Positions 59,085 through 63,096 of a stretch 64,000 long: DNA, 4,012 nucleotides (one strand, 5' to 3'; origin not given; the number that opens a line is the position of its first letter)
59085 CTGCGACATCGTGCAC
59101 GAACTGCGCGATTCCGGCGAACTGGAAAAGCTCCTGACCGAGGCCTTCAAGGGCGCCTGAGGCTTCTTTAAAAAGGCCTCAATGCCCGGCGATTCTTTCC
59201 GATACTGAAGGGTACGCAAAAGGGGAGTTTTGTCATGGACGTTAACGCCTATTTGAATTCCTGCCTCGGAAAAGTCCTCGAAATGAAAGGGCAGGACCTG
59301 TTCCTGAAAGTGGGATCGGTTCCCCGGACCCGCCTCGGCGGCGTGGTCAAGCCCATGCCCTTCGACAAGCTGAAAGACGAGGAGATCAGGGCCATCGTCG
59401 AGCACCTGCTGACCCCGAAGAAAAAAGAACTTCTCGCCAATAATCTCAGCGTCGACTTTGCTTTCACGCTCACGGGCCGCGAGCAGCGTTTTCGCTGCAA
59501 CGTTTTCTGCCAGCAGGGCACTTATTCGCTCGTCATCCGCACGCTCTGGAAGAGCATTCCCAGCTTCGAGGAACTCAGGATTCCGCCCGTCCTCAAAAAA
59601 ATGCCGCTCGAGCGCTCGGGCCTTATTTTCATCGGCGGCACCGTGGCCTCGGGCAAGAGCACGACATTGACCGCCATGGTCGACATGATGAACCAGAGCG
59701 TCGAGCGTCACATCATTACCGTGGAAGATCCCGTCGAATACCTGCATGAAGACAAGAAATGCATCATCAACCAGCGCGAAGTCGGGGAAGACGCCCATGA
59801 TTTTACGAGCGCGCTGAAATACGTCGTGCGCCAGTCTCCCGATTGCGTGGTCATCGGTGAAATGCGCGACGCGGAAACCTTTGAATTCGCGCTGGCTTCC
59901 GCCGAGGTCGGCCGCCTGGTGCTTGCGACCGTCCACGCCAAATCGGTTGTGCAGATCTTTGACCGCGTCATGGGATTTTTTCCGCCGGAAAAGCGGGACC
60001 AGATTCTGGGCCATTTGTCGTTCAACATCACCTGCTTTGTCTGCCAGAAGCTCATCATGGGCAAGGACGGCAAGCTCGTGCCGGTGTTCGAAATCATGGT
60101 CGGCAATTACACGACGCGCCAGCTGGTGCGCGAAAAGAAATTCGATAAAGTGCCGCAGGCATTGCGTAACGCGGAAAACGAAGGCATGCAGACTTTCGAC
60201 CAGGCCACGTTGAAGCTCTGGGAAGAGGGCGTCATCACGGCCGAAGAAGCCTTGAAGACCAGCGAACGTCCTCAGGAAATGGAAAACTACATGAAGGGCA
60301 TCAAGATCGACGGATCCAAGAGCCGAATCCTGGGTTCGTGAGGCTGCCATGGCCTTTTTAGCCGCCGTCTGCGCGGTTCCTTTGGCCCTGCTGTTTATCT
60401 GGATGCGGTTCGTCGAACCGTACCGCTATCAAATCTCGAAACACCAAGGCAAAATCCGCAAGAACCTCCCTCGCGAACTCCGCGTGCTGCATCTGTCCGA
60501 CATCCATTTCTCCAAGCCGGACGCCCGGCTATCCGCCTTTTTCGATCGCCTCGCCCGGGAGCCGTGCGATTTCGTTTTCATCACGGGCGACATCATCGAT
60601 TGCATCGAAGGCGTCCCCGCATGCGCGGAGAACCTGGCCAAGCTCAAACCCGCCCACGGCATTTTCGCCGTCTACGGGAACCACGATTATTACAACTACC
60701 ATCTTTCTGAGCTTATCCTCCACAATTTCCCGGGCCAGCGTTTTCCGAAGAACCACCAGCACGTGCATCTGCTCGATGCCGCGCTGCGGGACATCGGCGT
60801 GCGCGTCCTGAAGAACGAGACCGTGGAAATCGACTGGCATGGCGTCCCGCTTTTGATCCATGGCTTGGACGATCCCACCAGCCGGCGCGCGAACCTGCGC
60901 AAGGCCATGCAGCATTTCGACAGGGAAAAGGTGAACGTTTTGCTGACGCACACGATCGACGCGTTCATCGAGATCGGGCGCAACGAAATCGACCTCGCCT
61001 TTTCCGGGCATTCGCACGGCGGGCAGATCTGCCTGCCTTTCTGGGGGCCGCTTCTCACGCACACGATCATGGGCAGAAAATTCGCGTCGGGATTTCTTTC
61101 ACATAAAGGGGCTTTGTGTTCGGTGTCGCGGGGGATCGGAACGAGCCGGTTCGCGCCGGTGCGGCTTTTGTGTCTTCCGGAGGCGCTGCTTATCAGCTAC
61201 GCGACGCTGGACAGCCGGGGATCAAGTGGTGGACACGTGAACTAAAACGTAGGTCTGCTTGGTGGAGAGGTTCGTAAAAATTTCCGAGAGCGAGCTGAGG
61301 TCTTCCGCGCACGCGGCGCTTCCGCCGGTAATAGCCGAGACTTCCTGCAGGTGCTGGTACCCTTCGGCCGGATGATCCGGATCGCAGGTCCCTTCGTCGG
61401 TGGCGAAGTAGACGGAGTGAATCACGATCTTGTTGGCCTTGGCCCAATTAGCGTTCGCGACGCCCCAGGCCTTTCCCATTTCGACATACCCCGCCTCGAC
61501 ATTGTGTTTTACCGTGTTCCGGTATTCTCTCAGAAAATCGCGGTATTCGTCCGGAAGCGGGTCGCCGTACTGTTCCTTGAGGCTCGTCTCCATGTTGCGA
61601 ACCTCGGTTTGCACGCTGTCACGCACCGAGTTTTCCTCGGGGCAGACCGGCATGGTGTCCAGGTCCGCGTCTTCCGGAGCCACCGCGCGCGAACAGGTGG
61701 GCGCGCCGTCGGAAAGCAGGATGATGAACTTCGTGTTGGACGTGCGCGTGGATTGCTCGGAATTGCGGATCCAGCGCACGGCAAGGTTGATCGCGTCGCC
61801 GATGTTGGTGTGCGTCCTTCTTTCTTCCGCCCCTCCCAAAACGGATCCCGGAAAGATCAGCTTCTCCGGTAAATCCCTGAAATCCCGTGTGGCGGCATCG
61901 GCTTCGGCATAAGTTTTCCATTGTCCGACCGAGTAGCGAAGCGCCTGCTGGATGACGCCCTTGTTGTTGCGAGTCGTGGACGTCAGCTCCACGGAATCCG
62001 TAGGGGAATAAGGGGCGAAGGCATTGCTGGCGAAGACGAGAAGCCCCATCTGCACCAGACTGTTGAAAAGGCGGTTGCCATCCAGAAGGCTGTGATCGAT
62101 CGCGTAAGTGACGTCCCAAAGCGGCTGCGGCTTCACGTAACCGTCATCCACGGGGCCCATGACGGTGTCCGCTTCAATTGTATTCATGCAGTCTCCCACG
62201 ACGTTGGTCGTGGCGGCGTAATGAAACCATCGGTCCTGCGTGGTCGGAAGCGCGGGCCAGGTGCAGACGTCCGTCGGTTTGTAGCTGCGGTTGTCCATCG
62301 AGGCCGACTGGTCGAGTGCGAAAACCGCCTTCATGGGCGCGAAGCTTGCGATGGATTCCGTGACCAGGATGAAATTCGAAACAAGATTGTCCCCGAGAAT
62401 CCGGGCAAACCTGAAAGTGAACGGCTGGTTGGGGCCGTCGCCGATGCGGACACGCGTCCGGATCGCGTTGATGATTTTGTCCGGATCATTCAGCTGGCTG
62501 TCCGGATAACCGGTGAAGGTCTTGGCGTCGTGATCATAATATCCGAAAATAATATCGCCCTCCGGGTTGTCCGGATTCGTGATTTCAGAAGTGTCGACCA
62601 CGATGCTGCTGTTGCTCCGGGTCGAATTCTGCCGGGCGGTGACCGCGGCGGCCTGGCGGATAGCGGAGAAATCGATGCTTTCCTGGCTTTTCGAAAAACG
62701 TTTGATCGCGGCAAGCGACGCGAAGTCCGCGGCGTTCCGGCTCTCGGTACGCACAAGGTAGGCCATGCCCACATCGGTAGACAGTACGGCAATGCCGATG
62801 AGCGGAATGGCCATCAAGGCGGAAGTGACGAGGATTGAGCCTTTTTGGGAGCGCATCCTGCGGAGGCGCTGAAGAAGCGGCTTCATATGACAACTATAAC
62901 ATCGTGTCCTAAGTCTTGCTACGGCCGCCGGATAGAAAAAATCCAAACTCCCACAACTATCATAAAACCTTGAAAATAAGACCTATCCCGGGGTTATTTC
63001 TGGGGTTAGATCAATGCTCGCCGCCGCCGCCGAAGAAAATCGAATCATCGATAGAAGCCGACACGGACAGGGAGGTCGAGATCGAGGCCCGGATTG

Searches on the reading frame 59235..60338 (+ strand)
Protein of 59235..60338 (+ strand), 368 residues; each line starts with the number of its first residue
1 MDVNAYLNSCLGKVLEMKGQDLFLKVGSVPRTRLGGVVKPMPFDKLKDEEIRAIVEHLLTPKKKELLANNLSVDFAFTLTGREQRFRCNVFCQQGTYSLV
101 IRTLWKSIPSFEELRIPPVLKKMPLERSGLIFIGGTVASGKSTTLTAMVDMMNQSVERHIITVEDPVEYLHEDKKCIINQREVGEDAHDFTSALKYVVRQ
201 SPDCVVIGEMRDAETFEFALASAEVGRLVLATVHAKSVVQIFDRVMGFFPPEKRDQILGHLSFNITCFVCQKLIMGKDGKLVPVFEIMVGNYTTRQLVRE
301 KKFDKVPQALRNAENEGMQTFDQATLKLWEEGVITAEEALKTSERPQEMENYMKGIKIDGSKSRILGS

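Call 68: search_protein_families(library=pfam, proteins=[window:59235-60338:+], max_evalue=0.001)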
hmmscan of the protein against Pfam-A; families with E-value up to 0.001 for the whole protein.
window:59235-60338:+ (368 aa): 1 family
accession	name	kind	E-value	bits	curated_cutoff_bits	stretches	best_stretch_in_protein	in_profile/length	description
PF00437.27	T2SSE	-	3.3e-33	115.3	24.9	1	77-274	85-278/370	Type II/IV secretion system protein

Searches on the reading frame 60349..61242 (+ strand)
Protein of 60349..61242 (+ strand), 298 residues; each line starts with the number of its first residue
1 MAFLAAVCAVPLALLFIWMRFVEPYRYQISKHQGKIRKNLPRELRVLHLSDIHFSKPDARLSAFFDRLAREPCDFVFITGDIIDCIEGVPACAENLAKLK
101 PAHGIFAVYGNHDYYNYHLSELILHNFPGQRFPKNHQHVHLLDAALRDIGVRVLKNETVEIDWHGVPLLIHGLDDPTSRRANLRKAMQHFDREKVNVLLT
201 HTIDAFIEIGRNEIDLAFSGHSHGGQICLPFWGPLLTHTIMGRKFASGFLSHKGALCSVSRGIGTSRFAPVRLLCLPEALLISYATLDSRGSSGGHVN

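Call 68: search_protein_families(library=pfam, proteins=[window:60349-61242:+], max_evalue=0.001)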
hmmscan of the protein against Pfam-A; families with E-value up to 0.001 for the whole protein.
window:60349-61242:+ (298 aa): 2 families
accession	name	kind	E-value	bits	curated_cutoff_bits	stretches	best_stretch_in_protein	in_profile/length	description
PF00149.33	Metallophos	-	2.5e-13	51.4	21.5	1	44-224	1-190/191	Calcineurin-like phosphoesterase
PF12850.12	Metallophos_2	-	2.8e-08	34.3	27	1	45-223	2-117/154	Calcineurin-like phosphoesterase superfamily domain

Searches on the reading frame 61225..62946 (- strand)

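Call 68: search_protein_families(library=pfam, proteins=[window:61225-62946:-], max_evalue=0.001)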
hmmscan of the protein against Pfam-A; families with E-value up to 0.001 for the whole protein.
window:61225-62946:- (574 aa): 3 families
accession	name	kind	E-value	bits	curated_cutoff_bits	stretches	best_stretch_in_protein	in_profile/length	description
PF13400.11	Tad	-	1.1e-08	35.7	22.3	1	36-80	1-44/47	Putative Flp pilus-assembly TadE/G-like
PF00092.34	VWA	-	2e-05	25.3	23.8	0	378-419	77-118/174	von Willebrand factor type A domain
PF13519.12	VWA_2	-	4e-05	24.6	27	0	374-414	70-106/107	von Willebrand factor type A domain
